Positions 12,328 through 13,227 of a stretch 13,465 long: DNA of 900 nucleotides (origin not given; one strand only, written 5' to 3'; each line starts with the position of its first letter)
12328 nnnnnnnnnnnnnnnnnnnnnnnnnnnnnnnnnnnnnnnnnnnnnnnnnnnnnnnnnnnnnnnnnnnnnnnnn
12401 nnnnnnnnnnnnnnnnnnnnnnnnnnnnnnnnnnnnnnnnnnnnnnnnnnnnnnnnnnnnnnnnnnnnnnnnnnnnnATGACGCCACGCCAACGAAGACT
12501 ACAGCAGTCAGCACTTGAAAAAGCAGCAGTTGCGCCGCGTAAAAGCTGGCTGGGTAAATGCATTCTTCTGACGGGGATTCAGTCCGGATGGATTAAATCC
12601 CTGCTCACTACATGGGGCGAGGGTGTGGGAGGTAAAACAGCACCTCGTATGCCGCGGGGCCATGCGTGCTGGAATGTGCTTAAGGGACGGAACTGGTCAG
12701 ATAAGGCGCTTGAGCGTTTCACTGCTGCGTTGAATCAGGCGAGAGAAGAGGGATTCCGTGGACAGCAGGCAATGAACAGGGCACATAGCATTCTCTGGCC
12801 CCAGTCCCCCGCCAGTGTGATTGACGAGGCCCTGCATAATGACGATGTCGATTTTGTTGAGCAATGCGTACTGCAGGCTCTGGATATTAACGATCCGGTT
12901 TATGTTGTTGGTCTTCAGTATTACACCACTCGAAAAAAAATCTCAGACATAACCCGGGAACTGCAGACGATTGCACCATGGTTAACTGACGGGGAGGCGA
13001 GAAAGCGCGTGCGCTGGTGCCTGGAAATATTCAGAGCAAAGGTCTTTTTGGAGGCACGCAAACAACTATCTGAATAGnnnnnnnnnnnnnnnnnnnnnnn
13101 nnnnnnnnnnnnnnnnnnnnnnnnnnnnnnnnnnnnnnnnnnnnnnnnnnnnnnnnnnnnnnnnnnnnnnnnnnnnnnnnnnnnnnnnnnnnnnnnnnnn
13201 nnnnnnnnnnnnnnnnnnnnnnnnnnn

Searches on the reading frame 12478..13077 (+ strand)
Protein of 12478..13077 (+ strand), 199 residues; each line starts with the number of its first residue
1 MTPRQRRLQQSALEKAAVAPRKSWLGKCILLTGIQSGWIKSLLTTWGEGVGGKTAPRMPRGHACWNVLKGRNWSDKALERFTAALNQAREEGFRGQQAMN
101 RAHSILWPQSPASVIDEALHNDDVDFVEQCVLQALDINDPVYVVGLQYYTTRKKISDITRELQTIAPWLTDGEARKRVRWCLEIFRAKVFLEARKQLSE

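Call 4: search_protein_families(library=pfam, proteins=[window:12478-13077:+], max_evalue=0.01)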
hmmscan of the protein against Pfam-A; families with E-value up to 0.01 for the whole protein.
window:12478-13077:+ (199 aa): 0 families

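Call 16: search_protein_families(library=phrogs, proteins=[window:12478-13077:+], max_evalue=0.01)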
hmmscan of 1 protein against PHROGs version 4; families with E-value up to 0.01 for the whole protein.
window:12478-13077:+ (199 aa): 1 family
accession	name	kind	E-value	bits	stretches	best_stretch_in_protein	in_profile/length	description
phrog_753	-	transcription regulation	7.2e-61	206.2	1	19-198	6-182/189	anti-termination protein Q-like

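Call 17: search_protein_families(library=ncbifam, proteins=[window:12478-13077:+], max_evalue=0.1)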
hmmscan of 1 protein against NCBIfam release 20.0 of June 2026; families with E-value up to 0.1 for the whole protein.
window:12478-13077:+ (199 aa): 0 families

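Call 18: search_solved_structures(query=window:12478-13077:+, max_evalue=10)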
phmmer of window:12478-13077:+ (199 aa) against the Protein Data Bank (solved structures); distinct sequences matched with E-value up to 10: 0.

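Call 31: find_homologous_proteins(query=window:12478-13077:+, max_evalue=0.001)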
Query window:12478-13077:+ (199 aa): 476 proteins with E <= 0.001 among 684 candidates; the best 120 are listed.
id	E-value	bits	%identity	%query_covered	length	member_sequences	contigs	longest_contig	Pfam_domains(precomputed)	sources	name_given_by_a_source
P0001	4.0e-120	417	92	99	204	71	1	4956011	-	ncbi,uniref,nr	ncbi:hypothetical protein [Citrobacter portucalensis]|uniref:hypothetical protein n=1 Tax=Citrobacte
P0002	1.3e-119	415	93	99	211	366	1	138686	-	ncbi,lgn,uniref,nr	ncbi:hypothetical protein KWH94_07070 [Citrobacter cronae]|uniref:hypothetical protein n=1 Tax=Citro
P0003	4.1e-119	414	92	97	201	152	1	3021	-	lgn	-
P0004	6.5e-118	410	90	99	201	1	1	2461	-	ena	-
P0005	1.1e-117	409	91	100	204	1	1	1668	-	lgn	-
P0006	1.2e-117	409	90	99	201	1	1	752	-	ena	-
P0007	1.5e-117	409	92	100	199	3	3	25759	-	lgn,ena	-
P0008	2.4e-117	408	90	99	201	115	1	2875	-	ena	-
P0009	2.8e-117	408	90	99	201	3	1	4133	-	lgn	-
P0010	3.7e-117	407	91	100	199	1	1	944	-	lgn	-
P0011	4.0e-117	407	91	100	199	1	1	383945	-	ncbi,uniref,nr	ncbi:hypothetical protein [Citrobacter sp. Cb014]|uniref:hypothetical protein n=1 Tax=Citrobacter sp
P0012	2.2e-116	405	89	99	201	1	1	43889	-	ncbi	ncbi:hypothetical protein ACTM6B_23685 [Citrobacter freundii]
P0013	4.4e-115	400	90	99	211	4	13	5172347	-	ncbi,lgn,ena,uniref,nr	ncbi:hypothetical protein NFJ49_14175 [Citrobacter braakii]|uniref:hypothetical protein n=1 Tax=Citr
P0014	7.3e-115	400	89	99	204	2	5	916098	-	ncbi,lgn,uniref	ncbi:hypothetical protein SFC19_06955 [Citrobacter portucalensis]|uniref:hypothetical protein n=1 Ta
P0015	7.4e-110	383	83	100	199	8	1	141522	-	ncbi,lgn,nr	ncbi:hypothetical protein BSI30_15500 [Salmonella enterica]|nr:hypothetical protein [Salmonella ente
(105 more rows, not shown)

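Call 41: predict_structure(alignment_id=A2)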
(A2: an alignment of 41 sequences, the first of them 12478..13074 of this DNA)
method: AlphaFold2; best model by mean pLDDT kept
length: 199 residues; sequences in the alignment: 41
mean_pLDDT: 61.7   pTM: 0.38
mean pLDDT of the five models: 61.7, 60.0, 59.7, 54.6, 53.5
residues with pLDDT >= 90: 16; 70-90: 68; 50-70: 42; < 50: 73
segments of 3 or more residues with pLDDT < 50: 16-74, 109-122
pLDDT, mean of each block of 10 residues (from residue 1): 62 48 37 38 33 28 35 53 76 71 61 44 63 75 81 87 88 91 85 78
secondary structure, 60 per line:
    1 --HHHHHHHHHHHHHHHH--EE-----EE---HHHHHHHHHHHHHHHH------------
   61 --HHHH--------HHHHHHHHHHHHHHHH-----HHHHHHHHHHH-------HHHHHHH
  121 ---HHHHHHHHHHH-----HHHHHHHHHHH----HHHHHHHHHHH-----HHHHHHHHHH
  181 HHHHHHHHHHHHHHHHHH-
elements in order: H3-18 H33-48 H63-66 H75-90 H96-106 H114-120 H124-134 H140-150 H155-165 H171-198

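Call 42: search_protein_representatives(protein=window:12478-13074:+)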
Query: 199 residues. Proteins with E-value up to 0.001 (for the whole library): 63; up to 1e-10: 46; up to 1e-30: 13. The best 63 are listed.
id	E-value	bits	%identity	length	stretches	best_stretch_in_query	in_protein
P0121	1.5e-70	253.4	58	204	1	1-199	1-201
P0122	1.4e-67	243.7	69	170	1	1-157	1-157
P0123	3.9e-60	219.5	62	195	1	1-155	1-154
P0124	8.0e-55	202.1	70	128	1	74-197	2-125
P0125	3.2e-46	174.0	60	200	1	1-154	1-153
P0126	4.1e-41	157.3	63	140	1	86-198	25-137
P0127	1.2e-40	155.8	86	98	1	1-91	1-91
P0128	3.9e-40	154.2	74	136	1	1-99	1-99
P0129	3.0e-38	148.0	39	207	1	11-195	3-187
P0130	3.1e-36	141.4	61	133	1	1-108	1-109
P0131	6.0e-34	134.0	69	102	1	99-198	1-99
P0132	1.1e-32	129.8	38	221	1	1-194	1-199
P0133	2.9e-31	125.2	65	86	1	115-197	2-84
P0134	8.1e-29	117.2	64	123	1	47-131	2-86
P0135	8.5e-29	117.2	73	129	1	90-166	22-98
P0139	9.5e-25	103.9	36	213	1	14-170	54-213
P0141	1.9e-23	99.7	30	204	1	20-197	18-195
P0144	9.1e-22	94.2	33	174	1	40-198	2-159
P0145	1.5e-21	93.5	31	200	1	15-192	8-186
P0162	9.7e-12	61.5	27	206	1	21-197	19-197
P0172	6.8e-10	55.4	39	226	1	115-197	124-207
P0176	6.8e-08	48.9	30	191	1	70-197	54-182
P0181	1.1e-04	38.4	26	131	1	72-192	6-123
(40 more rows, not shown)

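Call 46: fold_search(model_id=the predicted structure, library=pdb)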
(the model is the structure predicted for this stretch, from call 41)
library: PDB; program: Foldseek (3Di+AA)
matches with E <= 10: 61; with E <= 0.001: 0
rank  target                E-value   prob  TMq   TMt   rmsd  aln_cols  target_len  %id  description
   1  7lq4_A                2.6e-01  0.63  0.27  0.28  12.1       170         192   15  Rr (RsiG)2-(c-di-GMP)2-WhiG complex (released 2021-07-14)
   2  1or7_A                1.1e+00  0.23  0.24  0.26  20.1       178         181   15  Crystal Structure of Escherichia coli sigmaE with the Cytoplasmic Domain of its Anti-sigma RseA (released 2003-04-15)
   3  8z6g_B                1.1e+00  0.18  0.20  0.22  13.2       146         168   16  the AlgU-MucAcyto complex structure in Pseudomonas aeruginosa (released 2024-05-08)
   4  6p1a_C                1.4e+00  0.60  0.34  0.44  23.1       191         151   14  Transcription antitermination factor Q21 in complex with Q21-binding-element DNA (released 2019-06-26)
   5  8z6g_D                1.5e+00  0.14  0.20  0.22  13.1       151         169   16  the AlgU-MucAcyto complex structure in Pseudomonas aeruginosa (released 2024-05-08)
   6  8g1a_A                1.8e+00  0.04  0.13  0.04  22.2       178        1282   13  Cryo-EM structure of Nav1.7 with CBD (released 2023-07-05)
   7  6p1b_B                1.9e+00  0.57  0.35  0.46  23.4       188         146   13  Transcription antitermination factor Q21 (released 2019-06-26)
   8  5clv_M                2.1e+00  0.75  0.24  0.64   3.0        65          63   14  Crystal Structure of KorA-operator DNA complex (KorA-OA) (released 2016-04-06)
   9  9a7s_A                2.3e+00  0.21  0.29  0.23  17.2       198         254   13  Integrative model of RPSD-RPOB by crosslinking MS and deep learning (released 2024-09-18)
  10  6in7_B                3.4e+00  0.09  0.21  0.23  10.4       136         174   18  Crystal structure of AlgU in complex with MucA(cyto) (released 2019-07-24)
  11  1or7_B                3.9e+00  0.10  0.22  0.26  13.1       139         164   17  Crystal Structure of Escherichia coli sigmaE with the Cytoplasmic Domain of its Anti-sigma RseA (released 2003-04-15)
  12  3gys_A                4.4e+00  0.04  0.13  0.18  18.0       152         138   14  Crystal structure determination of cat (Felis silvestris catus) hemoglobin at 2.9 angstrom resolution (released 2010-03-16)
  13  5nx5_A                4.6e+00  0.08  0.22  0.16  18.6       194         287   18  Crystal structure of Linalool/Nerolidol synthase from Streptomyces clavuligerus in complex with 2-fluorogeranyl diphos (released 2017-09-20)
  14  8ebt_C                4.6e+00  0.05  0.20  0.20  30.8       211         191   13  XPA repositioning Core7 of TFIIH relative to XPC-DNA lesion (Cy5) (released 2023-04-19)
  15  9m9w_A                5.1e+00  0.04  0.19  0.16  17.5       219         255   12  The structure of THIK1-R92S (released 2026-03-18)
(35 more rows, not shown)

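Call 47: search_solved_structures(query=A3, max_evalue=10, show_alignments=2)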
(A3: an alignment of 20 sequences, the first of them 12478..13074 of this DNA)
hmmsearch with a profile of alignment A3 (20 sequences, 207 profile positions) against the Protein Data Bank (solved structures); distinct sequences matched with E-value up to 10: 2.
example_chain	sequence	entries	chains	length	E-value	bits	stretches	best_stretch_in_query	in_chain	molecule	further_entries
9g8s_w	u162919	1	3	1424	0.18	14.7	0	62-120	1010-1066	Tail tape measure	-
2op5_A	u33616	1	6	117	0.54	13.1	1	37-102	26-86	hypothetical protein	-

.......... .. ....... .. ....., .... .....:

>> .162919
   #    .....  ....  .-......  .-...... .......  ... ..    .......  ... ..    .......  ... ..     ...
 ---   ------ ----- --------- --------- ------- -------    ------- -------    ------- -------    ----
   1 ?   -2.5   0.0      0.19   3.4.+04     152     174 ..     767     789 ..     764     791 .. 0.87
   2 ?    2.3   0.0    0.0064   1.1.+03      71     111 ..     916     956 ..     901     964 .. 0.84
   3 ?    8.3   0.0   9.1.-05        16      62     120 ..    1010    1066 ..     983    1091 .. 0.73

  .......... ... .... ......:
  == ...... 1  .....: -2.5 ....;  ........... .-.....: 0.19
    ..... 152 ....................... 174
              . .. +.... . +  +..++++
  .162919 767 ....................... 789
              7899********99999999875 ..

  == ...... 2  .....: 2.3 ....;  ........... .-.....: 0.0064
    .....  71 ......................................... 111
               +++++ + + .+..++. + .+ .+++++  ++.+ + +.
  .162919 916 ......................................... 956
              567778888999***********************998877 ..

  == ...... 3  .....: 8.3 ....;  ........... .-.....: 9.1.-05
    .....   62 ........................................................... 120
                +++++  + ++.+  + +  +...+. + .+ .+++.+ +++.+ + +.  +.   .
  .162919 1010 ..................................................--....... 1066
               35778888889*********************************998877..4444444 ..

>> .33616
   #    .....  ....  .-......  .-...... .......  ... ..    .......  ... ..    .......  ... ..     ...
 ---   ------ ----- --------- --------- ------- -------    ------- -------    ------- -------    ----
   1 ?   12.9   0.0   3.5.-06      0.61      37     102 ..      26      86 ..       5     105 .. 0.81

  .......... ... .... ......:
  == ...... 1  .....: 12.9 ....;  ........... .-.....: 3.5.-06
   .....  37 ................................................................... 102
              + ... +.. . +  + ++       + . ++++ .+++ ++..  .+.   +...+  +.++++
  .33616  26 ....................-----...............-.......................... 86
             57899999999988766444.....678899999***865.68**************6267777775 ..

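Call 49: search_protein_families(library=pfam, alignment_id=A3, max_evalue=1)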
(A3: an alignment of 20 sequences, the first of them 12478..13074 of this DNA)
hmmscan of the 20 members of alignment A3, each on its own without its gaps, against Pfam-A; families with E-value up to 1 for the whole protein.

A. member 1, window:12478-13074:+ (199 aa): 0 families

B. families by the number of members that match (of 20 scanned): 11 families
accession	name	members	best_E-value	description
PF06576.17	DUF1133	1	6e-06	Protein of unknown function (DUF1133)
PF23065.1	PH_SMPa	1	0.021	PH domain associated with SMP domain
PF22779.3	OB_SHLD2_2nd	1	0.027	Shieldin complex subunit 2, second OB fold domain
PF18984.5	DUF5717_N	1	0.046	Family of unknown function (DUF5717)N-terminal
PF15884.10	QIL1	1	0.049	MICOS complex subunit MIC13, QIL1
PF10905.13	DUF2695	1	0.077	Protein of unknown function (DUF2695)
PF01154.23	HMG_CoA_synt_N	1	0.13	Hydroxymethylglutaryl-coenzyme A synthase N terminal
PF10044.14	LIN52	1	0.13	Retinal tissue protein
PF07330.17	DUF1467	1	0.16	Protein of unknown function (DUF1467)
PF25019.1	LRR_R13L1-DRL21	1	0.16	R13L1/DRL21 LRRs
PF04736.17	Eclosion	1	0.21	Eclosion hormone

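Call 50: search_protein_families(library=pfam, proteins=[P0129, P0132, P0139, P0141, P0144, P0145, P0162, P0172, P0176, P0181], max_evalue=0.01)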
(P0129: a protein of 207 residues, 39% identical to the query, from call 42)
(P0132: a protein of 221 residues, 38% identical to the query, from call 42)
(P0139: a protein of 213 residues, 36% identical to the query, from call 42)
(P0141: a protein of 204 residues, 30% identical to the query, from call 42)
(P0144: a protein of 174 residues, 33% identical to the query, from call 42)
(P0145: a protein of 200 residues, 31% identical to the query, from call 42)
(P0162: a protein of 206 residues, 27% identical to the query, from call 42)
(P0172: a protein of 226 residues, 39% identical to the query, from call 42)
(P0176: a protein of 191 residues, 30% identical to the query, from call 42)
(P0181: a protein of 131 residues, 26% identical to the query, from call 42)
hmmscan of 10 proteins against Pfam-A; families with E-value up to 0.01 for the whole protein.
P0129 (207 aa): 0 families

P0132 (221 aa): 0 families

P0139 (213 aa): 0 families

P0141 (204 aa): 0 families

P0144 (174 aa): 0 families

P0145 (200 aa): 1 family
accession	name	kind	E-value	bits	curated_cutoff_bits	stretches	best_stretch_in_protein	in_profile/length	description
PF06576.17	DUF1133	-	6e-06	26.2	23.1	1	19-187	11-171/176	Protein of unknown function (DUF1133)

P0162 (206 aa): 0 families

P0172 (226 aa): 0 families

P0176 (191 aa): 0 families

P0181 (131 aa): 0 families

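Call 54: search_dna_similar(query=window:12478-13074:+, collection=phages, mode=protein, max_rows=40, rows=spread)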
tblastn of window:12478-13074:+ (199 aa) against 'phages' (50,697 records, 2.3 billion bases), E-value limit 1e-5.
Records with a match: 30; places in all: 30; records where one place covers at least 80% of the query: 30.
Best place of each record, by identity: 80-90% 1; 60-80% 7; <60% 22.
By first word of the organism name: Klebsiella 7; Salmonella 6; Yersinia 5; Citrobacter 2; Pectobacterium 2; Cronobacter 2; Serratia 1; Providencia 1; Flyfo 1; Pantoea 1; and 2 more.
By host as written in the record: Klebsiella pneumoniae 7; Yersinia enterocolitica 5; Salmonella enterica subsp. enterica serovar Typhimurium 3; Pectobacterium carotovorum 2; Salmonella enterica subsp. enterica serovar Brandenburg 2; Cronobacter sakazakii 2; Citrobacter portucalensis Sb-2 1; Serratia sp. OS31 1; and 7 more.
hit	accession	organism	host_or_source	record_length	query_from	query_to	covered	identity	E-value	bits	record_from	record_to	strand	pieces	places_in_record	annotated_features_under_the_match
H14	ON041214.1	Citrobacter phage Chris1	Citrobacter portucalensis Sb-2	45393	1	197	99%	89.3%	4e-116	368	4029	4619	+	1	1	hypothetical protein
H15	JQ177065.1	Pectobacterium phage ZF40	Pectobacterium carotovorum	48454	1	199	100%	74.4%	3e-98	317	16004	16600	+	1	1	hypothetical protein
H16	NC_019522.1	Pectobacterium phage ZF40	Pectobacterium carotovorum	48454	1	199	100%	74.4%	3e-98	317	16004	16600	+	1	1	anti-termination protein Q-like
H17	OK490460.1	Klebsiella phage Kp4882-1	Klebsiella pneumoniae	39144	1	197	99%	61.4%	2e-79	263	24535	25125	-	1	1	record has no annotation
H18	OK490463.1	Klebsiella phage Kp4884-1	Klebsiella pneumoniae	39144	1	197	99%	61.4%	2e-79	263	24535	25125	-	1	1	record has no annotation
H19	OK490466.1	Klebsiella phage Kp4885-1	Klebsiella pneumoniae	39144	1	197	99%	61.4%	2e-79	263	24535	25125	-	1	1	record has no annotation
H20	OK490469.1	Klebsiella phage Kp4886-1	Klebsiella pneumoniae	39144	1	197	99%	61.4%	2e-79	263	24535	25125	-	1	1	record has no annotation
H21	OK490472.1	Klebsiella phage Kp4887-1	Klebsiella pneumoniae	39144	1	197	99%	61.4%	2e-79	263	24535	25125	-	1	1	record has no annotation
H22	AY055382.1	Salmonella phage ST64B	Salmonella enterica subsp. enterica ...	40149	1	197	99%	47.2%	2e-54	191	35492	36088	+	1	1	sb49: Sb49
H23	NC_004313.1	Salmonella phage ST64B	Salmonella enterica subsp. enterica ...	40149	1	197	99%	47.2%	2e-54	191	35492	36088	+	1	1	anti-termination protein Q-like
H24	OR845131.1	Salmonella phage S.Typ Adana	Salmonella enterica subsp. enterica ...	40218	1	197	99%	47.2%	2e-54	191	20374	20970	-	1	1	record has no annotation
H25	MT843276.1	Serratia phage vB_SspS_OS31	Serratia sp. OS31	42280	1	197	99%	37.4%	3e-35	136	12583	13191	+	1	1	antiterminator Q protein | recombination protein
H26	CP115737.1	Citrobacter phage Omnitron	Citrobacter braakii GW-Imi-1b1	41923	5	197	97%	35.7%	4e-31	124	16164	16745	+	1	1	record has no annotation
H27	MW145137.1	Providencia phage PSTNGR2lys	Providencia stuartii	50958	16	199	92%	34.8%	1e-30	123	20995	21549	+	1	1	hypothetical protein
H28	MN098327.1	Klebsiella phage Mulock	Klebsiella pneumoniae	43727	5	198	97%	32.7%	3e-30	122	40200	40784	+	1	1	hypothetical protein (x2)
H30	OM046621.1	Yersinia phage vB_YenM_29.18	Yersinia enterocolitica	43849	8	197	95%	30.7%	3e-24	104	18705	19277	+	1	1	class II holin | holliday junction resolvase/crossover junction endodeoxyribonuclease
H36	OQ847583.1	Pantoea phage PA-1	Pantoea ananatis PA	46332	21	198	89%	29.1%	6e-22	98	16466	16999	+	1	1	class II holin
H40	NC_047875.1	Salmonella phage UPF_BP1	Salmonella enterica subsp. enterica ...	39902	21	199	90%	26.9%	3e-11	67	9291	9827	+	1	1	SPUPF_00031: anti-termination protein Q-like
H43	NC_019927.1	Cronobacter phage ENT47670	Cronobacter sakazakii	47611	21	197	89%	26.6%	4e-12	70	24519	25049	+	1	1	anti-termination protein Q-like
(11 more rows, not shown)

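Call 55: get_annotated_region(hit=H23, flank=3000)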
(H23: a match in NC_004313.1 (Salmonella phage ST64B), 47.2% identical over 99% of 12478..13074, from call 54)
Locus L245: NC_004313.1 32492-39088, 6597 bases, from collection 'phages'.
description: Salmonella phage ST64B, complete genome.
organism: Salmonella phage ST64B (NCBI taxid 175950)
taxonomy: Viruses; Duplodnaviria; Heunggongvirae; Uroviricota; Caudoviricetes
host: Salmonella enterica subsp. enterica serovar Typhimurium; source: -; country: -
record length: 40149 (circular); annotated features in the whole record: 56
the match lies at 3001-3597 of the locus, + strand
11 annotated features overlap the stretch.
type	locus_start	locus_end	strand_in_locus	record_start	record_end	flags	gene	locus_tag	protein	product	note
CDS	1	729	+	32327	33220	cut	-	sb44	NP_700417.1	phosphoadenosine phosphosulfate reductase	Sb44; similar to E. coli b2356; A65009 and E. coli 10.3KDa; P76509 and CP-933V; AAG57233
CDS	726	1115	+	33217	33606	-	-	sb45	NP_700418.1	RusA family crossover junction endodeoxyribonuclease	Sb45; similar to CP-9333U; AAG57024 and CP-933O; AAG56131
CDS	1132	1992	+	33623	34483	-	-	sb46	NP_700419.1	transcriptional regulator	Sb46; similar to Xylella fastidiosa; XF2294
CDS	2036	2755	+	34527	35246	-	-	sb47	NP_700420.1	HNH endonuclease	Sb47; similar to E.coli O157:H7; BAB35618 and CP-933O; AAG56170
CDS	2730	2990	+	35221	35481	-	-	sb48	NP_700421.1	DUF968 domain-containing protein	Sb48; similar to E. coli b1560; C64911 and CP-933U; AAG57025 and CP-933O; AAG56170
CDS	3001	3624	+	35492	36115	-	-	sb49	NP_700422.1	anti-termination protein Q-like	Sb49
CDS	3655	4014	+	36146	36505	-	-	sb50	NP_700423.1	hypothetical protein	Sb50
CDS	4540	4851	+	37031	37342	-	-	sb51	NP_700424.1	holin/anti-holin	Sb51; similar to Xenorhabdus nematophila; CAB58444 and P22 gp13; AAF75039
CDS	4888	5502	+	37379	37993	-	-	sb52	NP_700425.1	endolysin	Sb52; similar to Pseudomonas aeruginosa; BAA83137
CDS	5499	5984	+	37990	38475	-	-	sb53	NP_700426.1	Rz-like spanin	Sb53; similar to ES18 gp15; CAA47618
CDS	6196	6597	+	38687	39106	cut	-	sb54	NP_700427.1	transcriptional regulator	Sb54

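Call 62: get_annotated_region(hit=H25, flank=1500)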
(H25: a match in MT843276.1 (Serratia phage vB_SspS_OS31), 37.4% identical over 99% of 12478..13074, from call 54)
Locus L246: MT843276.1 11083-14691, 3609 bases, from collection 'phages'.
description: Serratia phage vB_SspS_OS31, complete genome.
organism: Serratia phage vB_SspS_OS31 (NCBI taxid 2769335)
taxonomy: Viruses; Duplodnaviria; Heunggongvirae; Uroviricota; Caudoviricetes; Hendrixvirinae
host: Serratia sp. OS31; source: gold and arsenic mine rock biofilms; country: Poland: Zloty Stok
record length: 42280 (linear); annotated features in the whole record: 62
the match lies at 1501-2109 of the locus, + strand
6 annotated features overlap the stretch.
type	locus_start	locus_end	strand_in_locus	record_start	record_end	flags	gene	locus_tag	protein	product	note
CDS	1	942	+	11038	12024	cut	-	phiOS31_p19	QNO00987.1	DNA primase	-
CDS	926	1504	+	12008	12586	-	-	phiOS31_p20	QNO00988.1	recombination protein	recombination protein NinG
CDS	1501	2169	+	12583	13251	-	-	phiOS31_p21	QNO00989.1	antiterminator Q protein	-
CDS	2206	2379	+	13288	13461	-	-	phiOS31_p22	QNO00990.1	hypothetical protein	-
CDS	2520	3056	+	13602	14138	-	-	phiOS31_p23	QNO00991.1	hypothetical protein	-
CDS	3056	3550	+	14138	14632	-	-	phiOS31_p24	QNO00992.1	hypothetical protein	-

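Call 63: get_annotated_region(hit=H26, flank=1500)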
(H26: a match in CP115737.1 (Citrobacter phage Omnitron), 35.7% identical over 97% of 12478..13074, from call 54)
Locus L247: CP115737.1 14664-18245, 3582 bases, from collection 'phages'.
description: Citrobacter phage DSchneider-2023a, complete sequence.
organism: Citrobacter phage Omnitron (NCBI taxid 3019910)
taxonomy: Viruses; Duplodnaviria; Heunggongvirae; Uroviricota; Caudoviricetes
host: Citrobacter braakii GW-Imi-1b1; source: ENVO:00002018; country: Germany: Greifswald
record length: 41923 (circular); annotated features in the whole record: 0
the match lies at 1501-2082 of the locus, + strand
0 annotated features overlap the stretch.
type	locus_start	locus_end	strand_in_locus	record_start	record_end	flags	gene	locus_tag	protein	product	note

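Call 64: get_annotated_region(hit=H27, flank=1500)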
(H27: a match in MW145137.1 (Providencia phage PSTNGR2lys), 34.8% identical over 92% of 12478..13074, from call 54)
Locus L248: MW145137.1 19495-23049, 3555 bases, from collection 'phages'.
description: Providencia phage PSTNGR2lys, complete genome.
organism: Providencia phage PSTNGR2lys (NCBI taxid 2783543)
taxonomy: Viruses; Duplodnaviria; Heunggongvirae; Uroviricota; Caudoviricetes
host: Providencia stuartii; source: sewage sample; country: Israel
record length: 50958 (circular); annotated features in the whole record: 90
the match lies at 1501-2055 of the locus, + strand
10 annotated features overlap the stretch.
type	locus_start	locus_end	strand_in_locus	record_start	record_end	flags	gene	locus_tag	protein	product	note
CDS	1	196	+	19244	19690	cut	-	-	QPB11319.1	hypothetical protein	-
CDS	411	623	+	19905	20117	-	-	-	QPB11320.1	hypothetical protein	-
CDS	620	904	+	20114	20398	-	-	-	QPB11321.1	hypothetical protein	-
CDS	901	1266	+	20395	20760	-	-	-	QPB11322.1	holliday junction resolvase / crossover junction endodeoxyribonuclease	Holliday junction resolvase / Crossover junction endodeoxyribonuclease rusA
CDS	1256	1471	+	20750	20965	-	-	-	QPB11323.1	hypothetical protein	-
CDS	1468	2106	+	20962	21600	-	-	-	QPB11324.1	hypothetical protein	-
CDS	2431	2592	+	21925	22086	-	-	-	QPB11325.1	hypothetical protein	-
CDS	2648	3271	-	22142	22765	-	-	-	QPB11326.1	hypothetical protein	-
CDS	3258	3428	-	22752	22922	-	-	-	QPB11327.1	hypothetical protein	-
CDS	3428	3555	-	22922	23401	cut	-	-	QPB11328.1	hypothetical protein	-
